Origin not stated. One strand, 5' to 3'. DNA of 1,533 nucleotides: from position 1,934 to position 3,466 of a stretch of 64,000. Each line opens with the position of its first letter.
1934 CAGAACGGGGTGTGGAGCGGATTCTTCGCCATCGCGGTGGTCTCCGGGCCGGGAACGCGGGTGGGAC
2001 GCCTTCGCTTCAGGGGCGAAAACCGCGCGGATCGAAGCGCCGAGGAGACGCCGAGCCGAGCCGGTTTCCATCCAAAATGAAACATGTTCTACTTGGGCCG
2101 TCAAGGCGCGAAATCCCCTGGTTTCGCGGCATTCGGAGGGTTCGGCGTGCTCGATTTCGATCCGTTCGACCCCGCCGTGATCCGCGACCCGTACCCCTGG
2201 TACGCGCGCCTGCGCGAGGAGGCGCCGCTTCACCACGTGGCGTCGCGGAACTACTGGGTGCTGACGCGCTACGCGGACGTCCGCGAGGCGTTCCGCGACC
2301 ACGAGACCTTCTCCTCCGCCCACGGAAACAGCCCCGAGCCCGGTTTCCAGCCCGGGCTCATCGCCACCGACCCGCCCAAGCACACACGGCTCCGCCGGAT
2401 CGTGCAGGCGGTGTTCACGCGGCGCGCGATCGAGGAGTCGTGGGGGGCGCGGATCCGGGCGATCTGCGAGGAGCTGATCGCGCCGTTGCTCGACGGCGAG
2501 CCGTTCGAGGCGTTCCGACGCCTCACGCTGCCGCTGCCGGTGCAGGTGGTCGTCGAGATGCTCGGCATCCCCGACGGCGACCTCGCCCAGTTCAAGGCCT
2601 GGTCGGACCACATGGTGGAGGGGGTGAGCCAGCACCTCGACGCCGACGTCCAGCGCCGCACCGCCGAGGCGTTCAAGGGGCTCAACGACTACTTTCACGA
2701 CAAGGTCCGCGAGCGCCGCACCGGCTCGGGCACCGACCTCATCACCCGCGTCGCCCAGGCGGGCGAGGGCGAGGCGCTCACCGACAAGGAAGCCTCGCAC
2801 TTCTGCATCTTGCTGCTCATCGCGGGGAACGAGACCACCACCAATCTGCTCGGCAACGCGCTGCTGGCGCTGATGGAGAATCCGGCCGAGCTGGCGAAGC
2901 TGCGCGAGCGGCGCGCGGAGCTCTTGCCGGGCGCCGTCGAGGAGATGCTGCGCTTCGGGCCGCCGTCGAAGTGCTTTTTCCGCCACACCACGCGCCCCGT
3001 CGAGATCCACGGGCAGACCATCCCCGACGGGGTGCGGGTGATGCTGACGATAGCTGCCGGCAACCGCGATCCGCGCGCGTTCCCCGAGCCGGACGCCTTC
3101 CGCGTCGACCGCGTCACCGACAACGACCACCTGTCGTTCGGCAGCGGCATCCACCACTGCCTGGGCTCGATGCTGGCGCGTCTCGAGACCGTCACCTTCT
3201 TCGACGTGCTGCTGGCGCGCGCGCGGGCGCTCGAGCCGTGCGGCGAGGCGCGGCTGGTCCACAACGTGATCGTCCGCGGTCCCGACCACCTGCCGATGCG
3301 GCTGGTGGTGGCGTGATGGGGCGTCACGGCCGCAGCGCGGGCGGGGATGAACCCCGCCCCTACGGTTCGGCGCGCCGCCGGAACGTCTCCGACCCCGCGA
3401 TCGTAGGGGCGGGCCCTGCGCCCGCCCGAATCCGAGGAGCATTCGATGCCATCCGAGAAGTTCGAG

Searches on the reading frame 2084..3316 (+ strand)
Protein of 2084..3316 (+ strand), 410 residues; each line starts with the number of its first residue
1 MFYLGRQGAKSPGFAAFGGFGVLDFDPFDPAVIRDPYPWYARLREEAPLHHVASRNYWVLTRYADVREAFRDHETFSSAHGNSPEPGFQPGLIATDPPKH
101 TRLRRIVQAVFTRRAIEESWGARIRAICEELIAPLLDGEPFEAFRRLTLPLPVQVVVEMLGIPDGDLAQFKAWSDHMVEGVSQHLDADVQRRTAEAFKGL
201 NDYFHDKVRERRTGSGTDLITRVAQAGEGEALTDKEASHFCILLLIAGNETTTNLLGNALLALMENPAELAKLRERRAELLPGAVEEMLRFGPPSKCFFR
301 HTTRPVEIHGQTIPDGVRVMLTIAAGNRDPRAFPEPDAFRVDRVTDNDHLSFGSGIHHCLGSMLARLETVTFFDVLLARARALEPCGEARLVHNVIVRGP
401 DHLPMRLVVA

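Call 9: search_protein_families(library=pfam, proteins=[window:2084-3316:+])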
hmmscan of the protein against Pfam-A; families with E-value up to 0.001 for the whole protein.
window:2084-3316:+ (410 aa): 1 family
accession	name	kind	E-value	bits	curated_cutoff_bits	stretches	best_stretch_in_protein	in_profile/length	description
PF00067.27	p450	-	2.8e-32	112.5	22.8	1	50-378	39-430/462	Cytochrome P450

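Call 31: search_solved_structures(query=window:2084-3316:+, max_evalue=1e-10)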
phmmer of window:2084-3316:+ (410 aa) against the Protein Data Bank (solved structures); distinct sequences matched with E-value up to 1e-10: 406 (the best 60 are shown).
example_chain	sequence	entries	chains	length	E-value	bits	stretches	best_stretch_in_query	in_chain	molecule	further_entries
6gmf_A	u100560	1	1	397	1e-69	238.8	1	23-410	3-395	Putative cytochrome P450 hydroxylase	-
7y97_A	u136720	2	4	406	1.7e-67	231.5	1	35-391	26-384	Cytochrome P450 monooxygenase YjiB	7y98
5l90_A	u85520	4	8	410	3.1e-67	230.7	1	35-402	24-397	Cytochrome P450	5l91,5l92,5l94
7y9o_A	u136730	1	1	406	8.4e-67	229.3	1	35-399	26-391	Cytochrome P450 monooxygenase YjiB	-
4rm4_A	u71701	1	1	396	8.5e-67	229.2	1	35-394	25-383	Cytochrome P450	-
8yhn_A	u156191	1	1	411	6.1e-66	226.4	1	23-404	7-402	Cytochrome P450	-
5vws_A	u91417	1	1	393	3.4e-62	214.1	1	37-406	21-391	Cytochrome P450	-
5ofq_A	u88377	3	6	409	4.6e-61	210.4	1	36-379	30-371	Cytochrome P450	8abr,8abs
4ggv_A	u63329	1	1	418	7.3e-61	209.7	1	35-380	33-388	Cytochrome P450 superfamily protein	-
8gue_A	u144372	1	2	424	2e-59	204.9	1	22-406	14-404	Cytochrome P450 monooxygenase PikC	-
3a4g_A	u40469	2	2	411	2.1e-59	204.9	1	22-405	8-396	Vitamin D hydroxylase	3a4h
7xbm_A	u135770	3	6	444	2.1e-59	204.9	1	22-406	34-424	Cytochrome P450 monooxygenase PikC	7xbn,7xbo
2vz7_A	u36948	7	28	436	2.4e-59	204.7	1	22-406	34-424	CYTOCHROME P450 MONOOXYGENASE | CYTOCHROME P450 HYDROXYLASE PIKC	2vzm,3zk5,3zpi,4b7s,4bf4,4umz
2whw_A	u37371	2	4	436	2.4e-59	204.7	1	22-406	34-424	CYTOCHROME P450 MONOOXYGENASE | CYTOCHROME P450 HYDROXYLASE PIKC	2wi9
5gnm_A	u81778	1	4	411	3.9e-59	204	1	22-405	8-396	Vitamin D(3) 25-hydroxylase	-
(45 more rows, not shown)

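Call 57: search_protein_families(library=ncbifam, proteins=[window:2147-3316:+], max_evalue=1e-10)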
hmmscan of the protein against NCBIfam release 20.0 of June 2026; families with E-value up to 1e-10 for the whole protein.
window:2147-3316:+ (389 aa): 8 families
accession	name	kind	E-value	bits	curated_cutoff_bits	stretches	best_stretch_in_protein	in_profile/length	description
NF041177.1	Cyp119_Thmprot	equivalog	2.1e-58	197.9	680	1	71-385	68-365/368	cytochrome P450 Cyp119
TIGR04538.1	P450_cycloAA_1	subfamily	1.3e-50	172.4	500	1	7-383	3-391/395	cytochrome P450, cyclodipeptide synthase-associated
TIGR04458.1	CYP450_TxtE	equivalog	2e-48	165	500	1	71-386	84-402/403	4-nitrotryptophan synthase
NF041802.1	P450_SolI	exception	9.5e-47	159.4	850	1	70-378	108-414/424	solanimycin biosynthesis cytochrome P450 SolI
TIGR04515.1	P450_rel_GT_act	subfamily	7.2e-46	157.3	343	1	13-383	31-384/386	P450-derived glycosyltransferase activator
NF045816.1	PentlenlactSyn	equivalog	9.4e-46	156.3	700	1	6-383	6-393/396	pentalenolactone synthase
NF050147.1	aminopyruv_ApyO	equivalog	1.2e-23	83.5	525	1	70-350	79-383/444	RiPP biosynthesis cytochrome P450 ApyO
NF045812.1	PentlenOxigase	equivalog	2.3e-17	63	800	1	70-386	82-437/444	pentalenene oxygenase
